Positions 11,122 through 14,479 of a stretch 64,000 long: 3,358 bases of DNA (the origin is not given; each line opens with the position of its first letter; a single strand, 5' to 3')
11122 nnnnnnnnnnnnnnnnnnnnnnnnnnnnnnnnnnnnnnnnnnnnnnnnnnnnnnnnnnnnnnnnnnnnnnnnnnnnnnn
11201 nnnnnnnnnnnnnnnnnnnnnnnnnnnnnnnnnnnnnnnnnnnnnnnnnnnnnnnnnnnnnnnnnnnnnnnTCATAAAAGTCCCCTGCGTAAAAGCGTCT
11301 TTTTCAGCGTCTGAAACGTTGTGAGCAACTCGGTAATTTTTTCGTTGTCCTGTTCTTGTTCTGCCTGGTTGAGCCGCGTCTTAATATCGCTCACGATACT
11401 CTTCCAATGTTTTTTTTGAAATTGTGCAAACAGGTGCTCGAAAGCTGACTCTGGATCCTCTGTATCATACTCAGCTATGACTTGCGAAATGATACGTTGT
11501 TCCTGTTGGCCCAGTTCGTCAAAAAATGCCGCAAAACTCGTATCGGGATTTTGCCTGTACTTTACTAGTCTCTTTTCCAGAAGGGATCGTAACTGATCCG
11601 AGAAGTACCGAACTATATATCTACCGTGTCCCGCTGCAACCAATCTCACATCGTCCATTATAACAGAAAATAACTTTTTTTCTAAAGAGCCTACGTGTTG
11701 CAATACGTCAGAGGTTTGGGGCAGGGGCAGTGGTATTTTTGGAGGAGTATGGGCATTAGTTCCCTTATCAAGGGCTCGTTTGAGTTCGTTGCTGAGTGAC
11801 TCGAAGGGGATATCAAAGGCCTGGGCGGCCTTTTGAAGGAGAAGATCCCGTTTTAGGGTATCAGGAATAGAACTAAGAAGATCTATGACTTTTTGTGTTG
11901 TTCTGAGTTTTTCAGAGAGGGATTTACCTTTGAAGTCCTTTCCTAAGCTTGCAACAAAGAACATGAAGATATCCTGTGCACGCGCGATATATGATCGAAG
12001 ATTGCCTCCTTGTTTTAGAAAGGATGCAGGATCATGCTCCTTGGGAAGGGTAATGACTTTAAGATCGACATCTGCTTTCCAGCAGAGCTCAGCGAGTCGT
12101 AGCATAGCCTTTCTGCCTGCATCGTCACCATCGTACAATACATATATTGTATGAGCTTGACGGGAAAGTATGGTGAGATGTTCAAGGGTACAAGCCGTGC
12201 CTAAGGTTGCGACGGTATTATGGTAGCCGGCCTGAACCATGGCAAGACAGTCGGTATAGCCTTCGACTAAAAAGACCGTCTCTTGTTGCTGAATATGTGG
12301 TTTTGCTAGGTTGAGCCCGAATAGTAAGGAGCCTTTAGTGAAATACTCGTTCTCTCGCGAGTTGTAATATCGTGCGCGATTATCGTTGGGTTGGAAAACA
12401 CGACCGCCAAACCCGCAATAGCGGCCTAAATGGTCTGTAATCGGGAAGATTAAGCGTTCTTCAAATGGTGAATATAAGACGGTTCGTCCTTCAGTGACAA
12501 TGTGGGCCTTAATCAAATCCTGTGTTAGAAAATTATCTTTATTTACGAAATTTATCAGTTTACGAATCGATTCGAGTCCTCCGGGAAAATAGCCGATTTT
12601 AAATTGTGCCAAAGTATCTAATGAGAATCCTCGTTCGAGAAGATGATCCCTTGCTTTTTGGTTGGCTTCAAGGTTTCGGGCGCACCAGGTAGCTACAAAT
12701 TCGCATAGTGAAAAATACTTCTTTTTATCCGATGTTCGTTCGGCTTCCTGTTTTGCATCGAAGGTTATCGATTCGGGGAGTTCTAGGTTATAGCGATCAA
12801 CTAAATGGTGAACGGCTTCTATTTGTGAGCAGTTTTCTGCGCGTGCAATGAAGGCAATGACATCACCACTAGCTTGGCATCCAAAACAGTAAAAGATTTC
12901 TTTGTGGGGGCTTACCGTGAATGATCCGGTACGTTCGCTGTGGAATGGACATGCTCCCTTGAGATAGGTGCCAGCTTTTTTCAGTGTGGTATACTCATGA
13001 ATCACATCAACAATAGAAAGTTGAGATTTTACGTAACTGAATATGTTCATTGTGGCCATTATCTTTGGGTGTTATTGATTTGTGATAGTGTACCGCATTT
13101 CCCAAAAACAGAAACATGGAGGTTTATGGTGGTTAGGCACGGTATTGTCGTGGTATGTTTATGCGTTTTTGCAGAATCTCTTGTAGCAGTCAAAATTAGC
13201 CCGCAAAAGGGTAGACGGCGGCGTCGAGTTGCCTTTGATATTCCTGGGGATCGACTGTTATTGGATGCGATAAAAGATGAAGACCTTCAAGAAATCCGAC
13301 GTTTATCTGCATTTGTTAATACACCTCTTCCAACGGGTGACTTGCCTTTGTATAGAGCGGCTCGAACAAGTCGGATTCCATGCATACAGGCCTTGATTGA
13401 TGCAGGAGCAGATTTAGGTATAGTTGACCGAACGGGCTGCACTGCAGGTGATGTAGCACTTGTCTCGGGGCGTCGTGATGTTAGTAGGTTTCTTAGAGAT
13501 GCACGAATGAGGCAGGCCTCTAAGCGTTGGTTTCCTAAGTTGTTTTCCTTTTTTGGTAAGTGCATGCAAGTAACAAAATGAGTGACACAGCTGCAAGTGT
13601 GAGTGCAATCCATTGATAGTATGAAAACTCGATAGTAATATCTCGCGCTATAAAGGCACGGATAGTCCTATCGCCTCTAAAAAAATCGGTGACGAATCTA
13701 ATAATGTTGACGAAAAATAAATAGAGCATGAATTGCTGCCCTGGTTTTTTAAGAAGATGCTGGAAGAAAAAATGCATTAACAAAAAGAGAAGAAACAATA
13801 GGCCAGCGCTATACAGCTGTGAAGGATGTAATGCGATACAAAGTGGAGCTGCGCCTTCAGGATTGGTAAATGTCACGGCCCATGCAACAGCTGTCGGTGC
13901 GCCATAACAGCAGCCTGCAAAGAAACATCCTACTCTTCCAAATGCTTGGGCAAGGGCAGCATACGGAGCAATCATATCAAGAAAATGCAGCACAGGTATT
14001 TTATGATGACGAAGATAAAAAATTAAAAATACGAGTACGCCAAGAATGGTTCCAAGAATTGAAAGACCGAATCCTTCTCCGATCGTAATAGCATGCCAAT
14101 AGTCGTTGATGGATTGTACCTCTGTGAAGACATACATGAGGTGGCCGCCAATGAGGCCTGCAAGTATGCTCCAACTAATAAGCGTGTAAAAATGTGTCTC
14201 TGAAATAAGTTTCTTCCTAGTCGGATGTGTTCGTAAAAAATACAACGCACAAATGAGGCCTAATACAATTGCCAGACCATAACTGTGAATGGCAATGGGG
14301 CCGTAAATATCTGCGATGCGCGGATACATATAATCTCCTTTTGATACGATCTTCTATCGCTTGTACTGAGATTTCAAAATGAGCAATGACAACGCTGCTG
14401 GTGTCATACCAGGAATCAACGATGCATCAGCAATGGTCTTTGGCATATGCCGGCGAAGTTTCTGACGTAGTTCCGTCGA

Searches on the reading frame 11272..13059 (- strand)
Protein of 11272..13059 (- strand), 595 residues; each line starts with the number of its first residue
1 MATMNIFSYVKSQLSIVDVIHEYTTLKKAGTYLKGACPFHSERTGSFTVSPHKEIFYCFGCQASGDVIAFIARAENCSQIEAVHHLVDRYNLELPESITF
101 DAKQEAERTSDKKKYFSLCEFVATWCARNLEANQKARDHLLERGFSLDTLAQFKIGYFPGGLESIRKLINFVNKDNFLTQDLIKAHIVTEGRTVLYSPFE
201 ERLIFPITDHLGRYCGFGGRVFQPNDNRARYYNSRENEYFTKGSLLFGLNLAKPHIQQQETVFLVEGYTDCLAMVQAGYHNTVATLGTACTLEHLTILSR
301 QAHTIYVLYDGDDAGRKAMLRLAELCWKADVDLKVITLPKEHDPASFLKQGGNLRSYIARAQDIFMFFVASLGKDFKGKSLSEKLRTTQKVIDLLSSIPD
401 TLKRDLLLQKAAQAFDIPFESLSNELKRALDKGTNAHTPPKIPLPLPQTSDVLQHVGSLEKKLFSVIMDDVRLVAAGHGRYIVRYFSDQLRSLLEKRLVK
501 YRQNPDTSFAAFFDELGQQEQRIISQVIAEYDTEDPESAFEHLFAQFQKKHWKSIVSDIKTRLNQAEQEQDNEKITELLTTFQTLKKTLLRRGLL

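Call 45: search_protein_families(library=pfam, proteins=[window:11272-13059:-], max_evalue=0.0001)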
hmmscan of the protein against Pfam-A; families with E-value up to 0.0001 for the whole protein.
window:11272-13059:- (595 aa): 7 families
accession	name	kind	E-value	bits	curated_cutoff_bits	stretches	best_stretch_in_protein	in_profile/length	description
PF01807.25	Zn_ribbon_DnaG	-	3.4e-30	104.2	24.9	1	6-96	5-95/98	CHC2 zinc finger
PF08275.17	DNAG_N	-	1.8e-27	96.4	26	1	129-253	5-128/128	DNA primase catalytic core, N-terminal domain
PF13155.12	Toprim_2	-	2.4e-19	69.9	22.1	1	263-348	1-88/88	Toprim-like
PF13662.12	Toprim_4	-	7.1e-16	58.6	25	1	261-336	2-84/85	Toprim domain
PF01751.28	Toprim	-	9.4e-13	48.6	23.1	1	261-327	1-81/96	Toprim domain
PF13362.12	Toprim_3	-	4.6e-09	37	27.2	1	262-353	2-94/95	Toprim domain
PF10410.14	DnaB_bind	-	1.6e-05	25.5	20.6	0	367-419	3-55/56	DnaB-helicase binding domain of primase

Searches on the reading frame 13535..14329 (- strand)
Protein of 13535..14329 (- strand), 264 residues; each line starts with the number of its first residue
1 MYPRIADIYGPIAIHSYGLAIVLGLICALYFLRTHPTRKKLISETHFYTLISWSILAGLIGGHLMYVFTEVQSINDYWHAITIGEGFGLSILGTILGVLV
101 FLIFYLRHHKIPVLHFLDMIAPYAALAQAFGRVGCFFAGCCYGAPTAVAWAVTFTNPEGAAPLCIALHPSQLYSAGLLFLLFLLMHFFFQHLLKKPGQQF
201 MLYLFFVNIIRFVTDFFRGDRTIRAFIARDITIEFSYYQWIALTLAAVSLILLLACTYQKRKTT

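Call 46: search_protein_families(library=pfam, proteins=[window:13535-14329:-], max_evalue=0.0001)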
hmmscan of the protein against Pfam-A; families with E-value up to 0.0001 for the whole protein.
window:13535-14329:- (264 aa): 1 family
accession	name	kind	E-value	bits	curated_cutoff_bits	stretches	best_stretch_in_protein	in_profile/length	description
PF01790.23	LGT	-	4.4e-51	174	24.9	1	5-254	3-239/240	Prolipoprotein diacylglyceryl transferase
